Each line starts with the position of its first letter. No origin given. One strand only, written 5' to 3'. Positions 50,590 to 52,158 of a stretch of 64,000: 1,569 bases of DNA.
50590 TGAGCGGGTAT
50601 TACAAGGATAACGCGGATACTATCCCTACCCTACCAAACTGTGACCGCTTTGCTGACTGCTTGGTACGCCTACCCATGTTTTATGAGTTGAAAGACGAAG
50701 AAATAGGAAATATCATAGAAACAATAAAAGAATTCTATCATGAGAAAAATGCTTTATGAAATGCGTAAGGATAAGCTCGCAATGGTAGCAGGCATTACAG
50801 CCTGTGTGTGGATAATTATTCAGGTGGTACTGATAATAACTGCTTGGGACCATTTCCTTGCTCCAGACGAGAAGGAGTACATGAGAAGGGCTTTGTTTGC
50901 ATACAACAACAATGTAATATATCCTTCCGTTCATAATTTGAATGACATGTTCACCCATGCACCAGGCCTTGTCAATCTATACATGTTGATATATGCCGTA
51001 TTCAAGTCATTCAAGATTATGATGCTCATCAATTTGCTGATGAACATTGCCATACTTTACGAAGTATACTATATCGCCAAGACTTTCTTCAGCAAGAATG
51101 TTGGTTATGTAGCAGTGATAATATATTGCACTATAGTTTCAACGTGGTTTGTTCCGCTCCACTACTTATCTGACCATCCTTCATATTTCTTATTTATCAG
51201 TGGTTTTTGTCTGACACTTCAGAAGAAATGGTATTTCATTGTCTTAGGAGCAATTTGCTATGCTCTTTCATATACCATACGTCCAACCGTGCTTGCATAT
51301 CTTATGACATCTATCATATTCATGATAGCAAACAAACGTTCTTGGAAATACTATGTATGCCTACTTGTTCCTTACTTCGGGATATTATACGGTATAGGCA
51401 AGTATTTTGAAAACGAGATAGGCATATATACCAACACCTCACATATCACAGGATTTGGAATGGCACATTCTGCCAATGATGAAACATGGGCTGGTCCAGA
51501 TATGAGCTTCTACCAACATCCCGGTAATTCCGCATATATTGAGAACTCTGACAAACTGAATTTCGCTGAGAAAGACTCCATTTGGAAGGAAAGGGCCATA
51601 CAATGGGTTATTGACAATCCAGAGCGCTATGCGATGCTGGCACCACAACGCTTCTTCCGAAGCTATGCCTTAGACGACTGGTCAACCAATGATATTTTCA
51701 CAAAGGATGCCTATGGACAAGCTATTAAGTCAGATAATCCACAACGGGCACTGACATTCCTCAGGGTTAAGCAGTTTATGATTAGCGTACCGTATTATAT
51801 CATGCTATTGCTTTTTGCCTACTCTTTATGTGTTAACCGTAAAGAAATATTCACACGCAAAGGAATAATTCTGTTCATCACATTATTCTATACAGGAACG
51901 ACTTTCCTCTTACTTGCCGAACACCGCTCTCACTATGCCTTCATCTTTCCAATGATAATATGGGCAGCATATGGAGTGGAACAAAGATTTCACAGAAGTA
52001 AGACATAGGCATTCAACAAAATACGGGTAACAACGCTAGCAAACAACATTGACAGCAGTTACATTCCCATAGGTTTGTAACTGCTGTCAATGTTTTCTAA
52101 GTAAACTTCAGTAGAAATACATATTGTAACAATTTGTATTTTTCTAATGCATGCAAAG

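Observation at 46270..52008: Arn/Gtr-style undecaprenyl-phosphate surface-modification operon apparently rewired to a dTDP-4-amino-4,6-dideoxyhexose donor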

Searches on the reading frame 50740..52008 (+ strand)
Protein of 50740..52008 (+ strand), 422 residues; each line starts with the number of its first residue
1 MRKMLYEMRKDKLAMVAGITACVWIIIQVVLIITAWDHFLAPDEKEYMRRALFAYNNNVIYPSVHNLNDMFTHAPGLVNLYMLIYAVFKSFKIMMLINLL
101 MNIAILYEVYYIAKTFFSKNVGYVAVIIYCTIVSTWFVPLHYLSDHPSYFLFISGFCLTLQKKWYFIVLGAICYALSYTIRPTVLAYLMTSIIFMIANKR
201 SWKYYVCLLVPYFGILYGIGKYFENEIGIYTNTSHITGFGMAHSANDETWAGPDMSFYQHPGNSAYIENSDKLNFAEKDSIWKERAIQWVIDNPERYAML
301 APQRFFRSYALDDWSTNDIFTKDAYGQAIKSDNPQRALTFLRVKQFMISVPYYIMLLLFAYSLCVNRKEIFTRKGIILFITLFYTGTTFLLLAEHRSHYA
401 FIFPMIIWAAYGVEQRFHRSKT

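Call 3: search_protein_families(library=pfam, proteins=[window:50740-52008:+], max_evalue=0.1)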
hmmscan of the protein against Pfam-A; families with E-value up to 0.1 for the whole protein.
window:50740-52008:+ (422 aa): 0 families

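Call 4: search_protein_families(library=ncbifam, proteins=[window:50740-52008:+], max_evalue=0.1)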
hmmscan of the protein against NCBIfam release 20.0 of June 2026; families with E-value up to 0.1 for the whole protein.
window:50740-52008:+ (422 aa): 0 families

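Call 11: search_solved_structures(query=window:50740-52008:+, max_evalue=10, show_alignments=2)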
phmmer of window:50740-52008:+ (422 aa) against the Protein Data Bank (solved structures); distinct sequences matched with E-value up to 10: 0.

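Call 12: find_homologous_proteins(query=window:50740-52008:+)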
Query window:50740-52008:+ (422 aa): 39 proteins with E <= 0.001 among 2700 candidates.
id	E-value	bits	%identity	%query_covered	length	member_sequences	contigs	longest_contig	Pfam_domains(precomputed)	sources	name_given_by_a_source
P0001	2.6e-284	961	99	100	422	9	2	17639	-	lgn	-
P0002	2.3e-226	770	79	98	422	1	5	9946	-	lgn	-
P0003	1.4e-217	741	74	99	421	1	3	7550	-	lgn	-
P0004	6.6e-191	653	64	99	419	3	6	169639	-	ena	-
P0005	4.5e-189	647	66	96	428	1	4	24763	-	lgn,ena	-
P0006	9.4e-188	643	65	98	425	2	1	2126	-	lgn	-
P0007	6.8e-184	630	64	100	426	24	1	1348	-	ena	-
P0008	1.5e-183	629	64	97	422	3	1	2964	-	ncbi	-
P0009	2.3e-183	628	64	98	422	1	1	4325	-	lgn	-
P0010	1.5e-182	625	63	98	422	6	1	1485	PF13231.13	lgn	-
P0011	1.6e-182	625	64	96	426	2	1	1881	-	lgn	-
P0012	2.2e-182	625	64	96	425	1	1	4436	-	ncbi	-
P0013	8.5e-182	623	62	99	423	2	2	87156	-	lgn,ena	-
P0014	1.8e-180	619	61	98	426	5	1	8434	-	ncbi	-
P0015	3.0e-179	615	61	98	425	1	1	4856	-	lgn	-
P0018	1.9e-175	602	60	98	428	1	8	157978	-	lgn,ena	-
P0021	3.2e-152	526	55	97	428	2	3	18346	-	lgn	-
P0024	9.8e-123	428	49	94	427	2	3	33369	-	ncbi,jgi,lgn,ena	-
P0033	7.7e-74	267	38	94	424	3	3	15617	-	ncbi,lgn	-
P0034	3.0e-62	229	39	67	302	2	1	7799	PF13231.13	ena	-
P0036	1.0e-56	211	34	99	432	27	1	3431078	PF13231.13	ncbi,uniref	ncbi:ArnT family glycosyltransferase [Prevotella sp.]|uniref:ArnT family glycosyltransferase n=1 Tax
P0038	1.3e-54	204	32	98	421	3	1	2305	PF13231.13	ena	-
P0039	2.6e-18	84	26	87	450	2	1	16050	PF13231.13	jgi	jgi:hypothetical protein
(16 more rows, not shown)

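Call 15: search_solved_structures(query=A1, max_evalue=10, show_alignments=2)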
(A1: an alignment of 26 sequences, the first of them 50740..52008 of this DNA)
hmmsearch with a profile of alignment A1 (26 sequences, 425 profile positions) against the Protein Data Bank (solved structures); distinct sequences matched with E-value up to 10: 7.
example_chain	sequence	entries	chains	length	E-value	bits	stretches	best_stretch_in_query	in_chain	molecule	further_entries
5ezm_A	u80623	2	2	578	0.023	16.6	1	20-125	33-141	4-amino-4-deoxy-L-arabinose transferase or related glycosyltransferases of PMT family | 4-amino-4-deoxy-L-arabinose (L-Ara4N) transferase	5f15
4h0x_A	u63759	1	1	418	2.8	9.7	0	257-334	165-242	Iota toxin component Ia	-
4h0y_A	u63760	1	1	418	2.8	9.7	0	257-334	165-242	Iota toxin component Ia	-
4h0v_A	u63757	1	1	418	2.8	9.7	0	257-334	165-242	Iota toxin component Ia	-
4gy2_A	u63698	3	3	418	2.8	9.7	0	257-334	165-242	Iota toxin component Ia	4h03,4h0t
6klo_H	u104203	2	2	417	2.9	9.7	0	257-334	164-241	Iota toxin component Ia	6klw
1giq_A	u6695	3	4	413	3.9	9.3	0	257-334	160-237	IOTA TOXIN COMPONENT IA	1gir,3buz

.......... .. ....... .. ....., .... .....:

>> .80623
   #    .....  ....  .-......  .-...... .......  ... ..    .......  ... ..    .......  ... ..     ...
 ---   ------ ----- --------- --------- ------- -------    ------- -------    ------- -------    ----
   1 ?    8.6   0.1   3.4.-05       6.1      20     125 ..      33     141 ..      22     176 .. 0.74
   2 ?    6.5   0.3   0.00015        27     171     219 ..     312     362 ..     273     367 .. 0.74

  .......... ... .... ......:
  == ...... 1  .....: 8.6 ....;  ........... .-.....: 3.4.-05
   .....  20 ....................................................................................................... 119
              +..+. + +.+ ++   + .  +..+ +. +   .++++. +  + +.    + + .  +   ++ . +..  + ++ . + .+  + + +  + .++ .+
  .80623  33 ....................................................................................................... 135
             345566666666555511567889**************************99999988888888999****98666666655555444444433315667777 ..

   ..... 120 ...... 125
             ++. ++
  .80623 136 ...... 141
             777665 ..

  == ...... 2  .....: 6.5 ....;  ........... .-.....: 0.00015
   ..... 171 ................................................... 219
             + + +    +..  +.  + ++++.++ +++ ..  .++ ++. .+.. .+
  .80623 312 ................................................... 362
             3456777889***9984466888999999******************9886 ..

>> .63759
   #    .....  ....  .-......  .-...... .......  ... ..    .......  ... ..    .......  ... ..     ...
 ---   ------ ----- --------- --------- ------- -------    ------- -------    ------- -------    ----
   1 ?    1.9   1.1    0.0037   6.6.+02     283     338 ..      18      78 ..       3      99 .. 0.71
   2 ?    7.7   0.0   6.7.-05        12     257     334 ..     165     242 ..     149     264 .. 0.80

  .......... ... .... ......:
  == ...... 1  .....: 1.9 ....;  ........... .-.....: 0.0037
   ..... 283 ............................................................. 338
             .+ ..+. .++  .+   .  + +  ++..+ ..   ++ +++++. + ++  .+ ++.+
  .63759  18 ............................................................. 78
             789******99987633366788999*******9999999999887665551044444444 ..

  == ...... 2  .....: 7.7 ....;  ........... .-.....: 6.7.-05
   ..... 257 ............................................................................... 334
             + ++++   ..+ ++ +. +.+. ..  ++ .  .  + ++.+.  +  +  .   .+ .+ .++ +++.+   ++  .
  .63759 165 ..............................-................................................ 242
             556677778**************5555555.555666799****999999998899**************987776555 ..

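Call 21: find_related_loci(query=A1, collection=genome_contigs, flank=10000)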
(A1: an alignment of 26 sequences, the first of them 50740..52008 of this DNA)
Query A1 (422 aa) in genome_contigs; peptide patterns used: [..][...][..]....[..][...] (x = any residue, [..] = any of these).
152 stretches matched a pattern; 8 encode a relative of the query (tblastn E <= 1e-3); 8 distinct loci.
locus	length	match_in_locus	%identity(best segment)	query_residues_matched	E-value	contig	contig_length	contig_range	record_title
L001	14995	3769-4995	44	17-421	3e-114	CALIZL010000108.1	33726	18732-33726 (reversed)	MAG TPA_asm: uncultured Prevotella sp. isolate ERR589346_bin.48_CONCOCT_v1.1_MAG genome assembly, contig: ERZ772752.172,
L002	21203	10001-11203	36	20-418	1e-85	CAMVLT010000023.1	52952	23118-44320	MAG TPA_asm: uncultured Prevotellaceae bacterium isolate SRR8387717_bin.119_metaWRAP_v1.3_MAG genome assembly, contig: E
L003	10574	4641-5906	32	1-421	5e-74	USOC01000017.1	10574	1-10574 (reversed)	uncultured Prevotellaceae bacterium isolate UMGS1912 genome assembly, contig: NODE_2507_length_10574_cov_2.474231, whole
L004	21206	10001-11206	34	19-419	1e-73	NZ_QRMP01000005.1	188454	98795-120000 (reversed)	Parabacteroides sp. AM08-6 AM08-6.Scaf5, whole genome shotgun sequence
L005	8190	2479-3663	35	22-416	9e-69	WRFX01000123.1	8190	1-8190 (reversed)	MAG: Chitinivibrionia bacterium isolate Mp193P3bin36 JGI24698J34947_10003830, whole genome shotgun sequence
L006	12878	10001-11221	30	11-419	2e-59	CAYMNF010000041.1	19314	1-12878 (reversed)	MAG TPA_asm: uncultured Bacteroides sp. isolate SRP199465_co2_10 genome assembly, contig: NODE_8270_length_19314_cov_13.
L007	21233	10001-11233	29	7-414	7e-54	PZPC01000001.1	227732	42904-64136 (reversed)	MAG: Bacteroidetes bacterium isolate Spr20G08_bin78 NODE_4_length_227732_cov_193.927, whole genome shotgun sequence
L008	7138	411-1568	30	25-413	1e-53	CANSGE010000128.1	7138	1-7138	MAG TPA_asm: uncultured Bacteroidales bacterium isolate SRR15730522_bin.6_metawrap_v1.3_MAG genome assembly, contig: NOD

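Call 23: find_encoding_contigs(protein=P0004, flank=10000, max_places=3)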
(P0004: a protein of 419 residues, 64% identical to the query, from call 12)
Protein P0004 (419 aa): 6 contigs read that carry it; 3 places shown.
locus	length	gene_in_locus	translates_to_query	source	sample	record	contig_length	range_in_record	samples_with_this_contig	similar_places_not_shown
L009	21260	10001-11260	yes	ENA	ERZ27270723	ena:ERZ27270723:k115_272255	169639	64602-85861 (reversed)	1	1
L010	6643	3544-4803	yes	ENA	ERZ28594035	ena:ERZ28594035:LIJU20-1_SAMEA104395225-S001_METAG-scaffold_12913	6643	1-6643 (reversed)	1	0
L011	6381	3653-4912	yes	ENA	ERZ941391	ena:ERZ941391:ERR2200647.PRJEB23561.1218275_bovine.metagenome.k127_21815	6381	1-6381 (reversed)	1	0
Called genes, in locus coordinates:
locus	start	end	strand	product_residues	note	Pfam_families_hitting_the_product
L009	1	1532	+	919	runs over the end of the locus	PF00528:BPD_transp_1, PF00497:SBP_bac_3, PF00005:ABC_tran, PF02463:SMC_N, PF13304:AAA_21 (weak)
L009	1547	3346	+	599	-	PF00939:Na_sulph_symp (weak), PF03600:CitMHS, PF02080:TrkA_C, PF00939:Na_sulph_symp, PF06808:DctM (weak), PF03600:CitMHS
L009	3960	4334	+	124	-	-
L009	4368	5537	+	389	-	PF14903:WG_beta_rep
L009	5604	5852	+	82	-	PF01934:HepT-like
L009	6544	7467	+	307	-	PF00535:Glycos_transf_2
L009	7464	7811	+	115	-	PF00892:EamA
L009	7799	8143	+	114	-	-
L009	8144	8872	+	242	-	-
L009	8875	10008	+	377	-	PF01041:DegT_DnrJ_EryC1, PF00155:Aminotran_1_2, PF00266:Aminotran_5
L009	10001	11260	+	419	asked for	-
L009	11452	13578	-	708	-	PF08800:BT4734-like_N, PF05272:VapE-like_dom, PF19263:DUF5906, PF12990:DUF3874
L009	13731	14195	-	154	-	PF19555:DUF6078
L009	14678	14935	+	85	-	-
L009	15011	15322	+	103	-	PF14391:DUF4421 (weak)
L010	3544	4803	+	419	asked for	-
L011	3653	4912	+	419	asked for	-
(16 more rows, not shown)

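Call 24: predict_structure(alignment_id=A1)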
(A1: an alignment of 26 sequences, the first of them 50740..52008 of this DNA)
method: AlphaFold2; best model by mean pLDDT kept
length: 422 residues; sequences in the alignment: 26
mean_pLDDT: 90.0   pTM: 0.88
mean pLDDT of the five models: 90.0, 88.5, 88.1, 87.7, 87.3
residues with pLDDT >= 90: 288; 70-90: 112; 50-70: 22; < 50: 0
segments of 3 or more residues with pLDDT < 50: none
pLDDT, mean of each block of 10 residues (from residue 1): 69 94 97 91 90 96 92 92 97 95 96 96 97 91 88 96 96 96 92 95 97 97 95 87 80 72 87 93 92 89 81 81 88 94 91 95 95 94 82 56 92 89 65
secondary structure, 60 per line:
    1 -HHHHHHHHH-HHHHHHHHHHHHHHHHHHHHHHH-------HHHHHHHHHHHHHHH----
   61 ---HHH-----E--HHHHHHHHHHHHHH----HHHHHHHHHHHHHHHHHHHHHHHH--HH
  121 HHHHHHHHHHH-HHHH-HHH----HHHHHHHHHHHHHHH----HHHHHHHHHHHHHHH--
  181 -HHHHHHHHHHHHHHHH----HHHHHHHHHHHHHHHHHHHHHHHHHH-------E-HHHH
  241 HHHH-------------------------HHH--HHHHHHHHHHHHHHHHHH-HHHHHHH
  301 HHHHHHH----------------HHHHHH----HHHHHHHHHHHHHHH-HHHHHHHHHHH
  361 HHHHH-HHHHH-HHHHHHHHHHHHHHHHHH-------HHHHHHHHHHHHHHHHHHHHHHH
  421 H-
elements in order: H2-10 H12-34 H42-56 H75-88 H93-116 H119-131 H133-136 H145-159 H164-178 H182-197 H202-227 H237-244 H275-292 H294-307 H324-329 H334-348 H350-365 H367-371 H373-390 H398-421

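Call 28: fold_search(model_id=the predicted structure, library=pdb)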
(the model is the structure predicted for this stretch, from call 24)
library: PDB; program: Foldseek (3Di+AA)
matches with E <= 10: 135; with E <= 0.001: 6
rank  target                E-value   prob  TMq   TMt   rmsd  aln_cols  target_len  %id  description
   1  8b6l_I                6.6e-05  1.00  0.48  0.32  13.1       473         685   11  Subtomogram average of the human Sec61-TRAP-OSTA-translocon (released 2022-12-07)
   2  9n9j_I                1.5e-04  1.00  0.50  0.32  13.8       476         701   12  Structure of a GRP94 folding intermediate engaged with a CCDC134- and FKBP11-bound secretory translocon (released 2025-11-19)
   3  5gmy_A                1.9e-04  1.00  0.46  0.25  18.4       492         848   10  Crystal structure of the Archaeoglobus fulgidus oligosaccharyltransferase (O29867_ARCFU) tethered with an acceptor pep (released 2017-02-01)
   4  3wak                  2.8e-04  1.00  0.50  0.26  15.8       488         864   11  Crystal structure of the Archaeoglobus fulgidus oligosaccharyltransferase (O29867_ARCFU) in the apo form (released 2013-10-30)
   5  3waj                  3.0e-04  1.00  0.50  0.29  16.0       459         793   10  Crystal structure of the Archaeoglobus fulgidus oligosaccharyltransferase (O29867_ARCFU) complex with Zn and sulfate (released 2013-10-30)
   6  7e9s_A                9.9e-04  1.00  0.51  0.27  12.3       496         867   11  Archaeal oligosaccharyltransferase AglB from Archaeoglobus fulgidus in complex with an inhibitory peptide and a dolich (released 2021-09-08)
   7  8pn9_A                1.4e-03  1.00  0.49  0.34  11.9       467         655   12  Structure of human oligosaccharyltransferase OST-A complex bound to NGI-1 (released 2024-05-08)
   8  6ftg_5                1.5e-03  1.00  0.49  0.34  14.9       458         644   12  Subtomogram average of OST-containing ribosome-translocon complexes from canine rough microsomal membranes (released 2018-03-21)
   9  8agc_A                2.8e-03  1.00  0.51  0.33  13.5       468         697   10  Structure of yeast oligosaccharylransferase complex with lipid-linked oligosaccharide and non-acceptor peptide bound (released 2022-12-07)
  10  6s7t_A                5.1e-03  1.00  0.51  0.32  15.1       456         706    9  Cryo-EM structure of human oligosaccharyltransferase complex OST-B (released 2019-12-18)
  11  5f15                  6.4e-03  1.00  0.40  0.32  16.0       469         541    9  Crystal Structure of ArnT from Cupriavidus metallidurans bound to Undecaprenyl phosphate (released 2016-02-17)
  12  8agb_A                6.9e-03  1.00  0.40  0.28  15.2       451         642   12  Structure of yeast oligosaccharylransferase complex with lipid-linked oligosaccharide bound (released 2022-12-07)
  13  7oci_F                7.5e-03  1.00  0.50  0.35  13.7       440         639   11  Cryo-EM structure of yeast Ost6p containing oligosaccharyltransferase complex (released 2022-02-16)
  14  5ezm                  8.2e-03  1.00  0.36  0.30  15.3       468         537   10  Crystal Structure of ArnT from Cupriavidus metallidurans in the apo state (released 2016-02-17)
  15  8age_A                1.1e-02  1.00  0.44  0.31  16.5       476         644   10  Structure of yeast oligosaccharylransferase complex with acceptor peptide bound (released 2022-12-07)
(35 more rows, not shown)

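Call 38: find_encoding_contigs(protein=P0036, flank=10000, max_places=2)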
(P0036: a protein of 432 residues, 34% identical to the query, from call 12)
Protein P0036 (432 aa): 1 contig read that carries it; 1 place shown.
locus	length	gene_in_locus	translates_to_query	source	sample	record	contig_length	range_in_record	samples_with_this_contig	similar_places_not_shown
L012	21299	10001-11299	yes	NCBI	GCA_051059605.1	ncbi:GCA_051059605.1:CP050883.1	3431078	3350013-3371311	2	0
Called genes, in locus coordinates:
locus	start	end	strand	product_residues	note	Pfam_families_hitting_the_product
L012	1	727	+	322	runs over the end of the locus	PF01757:Acyl_transf_3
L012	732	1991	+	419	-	-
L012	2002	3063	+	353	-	PF00534:Glycos_transf_1 (weak), PF13692:Glyco_trans_1_4 (weak)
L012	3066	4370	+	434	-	PF02223:Thymidylate_kin (weak)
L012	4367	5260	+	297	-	PF01633:Choline_kinase (weak), PF01636:APH (weak)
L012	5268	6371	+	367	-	PF00534:Glycos_transf_1, PF13692:Glyco_trans_1_4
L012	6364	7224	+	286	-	PF01370:Epimerase (weak)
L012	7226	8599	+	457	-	-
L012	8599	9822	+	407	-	PF20706:GT4-conflict, PF00534:Glycos_transf_1, PF13692:Glyco_trans_1_4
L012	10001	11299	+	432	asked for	PF13231:PMT_2 (weak)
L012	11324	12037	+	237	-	PF03808:Glyco_tran_WecG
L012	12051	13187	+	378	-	PF14907:NTP_transf_5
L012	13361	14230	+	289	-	PF01370:Epimerase, PF16363:GDP_Man_Dehyd (faint), PF08338:DUF1731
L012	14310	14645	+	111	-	PF01050:MannoseP_isomer (weak), PF07883:Cupin_2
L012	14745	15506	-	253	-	-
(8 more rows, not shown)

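Call 45: find_encoding_contigs(protein=P0002, flank=8000, max_places=2)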
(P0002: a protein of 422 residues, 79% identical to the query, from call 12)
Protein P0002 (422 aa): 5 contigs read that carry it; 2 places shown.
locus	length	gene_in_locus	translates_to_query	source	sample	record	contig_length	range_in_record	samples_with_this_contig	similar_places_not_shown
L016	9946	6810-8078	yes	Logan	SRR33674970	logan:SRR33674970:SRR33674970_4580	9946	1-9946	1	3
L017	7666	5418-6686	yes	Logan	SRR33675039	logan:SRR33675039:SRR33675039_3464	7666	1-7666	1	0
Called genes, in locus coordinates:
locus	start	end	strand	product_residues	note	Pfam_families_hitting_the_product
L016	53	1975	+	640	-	PF04321:RmlD_sub_bind, PF01073:3Beta_HSD, PF01370:Epimerase, PF02719:Polysacc_synt_2, PF16363:GDP_Man_Dehyd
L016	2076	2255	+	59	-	-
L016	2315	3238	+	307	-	PF00535:Glycos_transf_2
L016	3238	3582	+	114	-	PF00892:EamA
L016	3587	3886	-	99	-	-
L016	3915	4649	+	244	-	-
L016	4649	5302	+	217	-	PF01757:Acyl_transf_3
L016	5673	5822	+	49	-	-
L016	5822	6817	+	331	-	PF00155:Aminotran_1_2, PF00266:Aminotran_5, PF01041:DegT_DnrJ_EryC1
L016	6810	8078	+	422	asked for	-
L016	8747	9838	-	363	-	PF14907:NTP_transf_5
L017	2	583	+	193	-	?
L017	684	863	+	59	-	-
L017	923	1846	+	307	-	PF00535:Glycos_transf_2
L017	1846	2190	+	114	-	PF00892:EamA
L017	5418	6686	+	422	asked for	-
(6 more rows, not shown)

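Call 46: find_encoding_contigs(protein=P0018, flank=8000, max_places=2)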
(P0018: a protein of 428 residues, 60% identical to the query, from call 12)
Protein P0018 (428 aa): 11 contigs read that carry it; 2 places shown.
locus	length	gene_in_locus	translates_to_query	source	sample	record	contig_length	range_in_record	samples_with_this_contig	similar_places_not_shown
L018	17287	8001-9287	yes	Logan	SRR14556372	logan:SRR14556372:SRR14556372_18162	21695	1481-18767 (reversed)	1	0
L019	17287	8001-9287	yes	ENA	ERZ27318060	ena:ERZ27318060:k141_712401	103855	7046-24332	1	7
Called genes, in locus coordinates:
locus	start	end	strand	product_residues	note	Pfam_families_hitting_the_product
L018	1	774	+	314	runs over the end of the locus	PF00535:Glycos_transf_2 (weak)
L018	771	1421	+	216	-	PF00132:Hexapep, PF14602:Hexapep_2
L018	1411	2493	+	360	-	PF14307:Glyco_tran_WbsX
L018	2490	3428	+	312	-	PF00535:Glycos_transf_2, PF10111:Glyco_tranf_2_2 (weak), PF13641:Glyco_tranf_2_3, PF13506:Glyco_transf_21 (faint)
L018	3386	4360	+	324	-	PF00535:Glycos_transf_2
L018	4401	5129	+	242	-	-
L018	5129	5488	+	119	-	PF00892:EamA (weak)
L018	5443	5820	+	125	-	PF00892:EamA (faint)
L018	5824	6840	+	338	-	PF01757:Acyl_transf_3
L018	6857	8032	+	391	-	PF01041:DegT_DnrJ_EryC1, PF00155:Aminotran_1_2, PF00266:Aminotran_5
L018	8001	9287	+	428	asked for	-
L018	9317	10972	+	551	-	-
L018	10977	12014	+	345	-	PF01757:Acyl_transf_3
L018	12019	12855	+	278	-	PF00535:Glycos_transf_2, PF10111:Glyco_tranf_2_2 (weak)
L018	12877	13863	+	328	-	PF18025:FucT_N, PF00852:Glyco_transf_10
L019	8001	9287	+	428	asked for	-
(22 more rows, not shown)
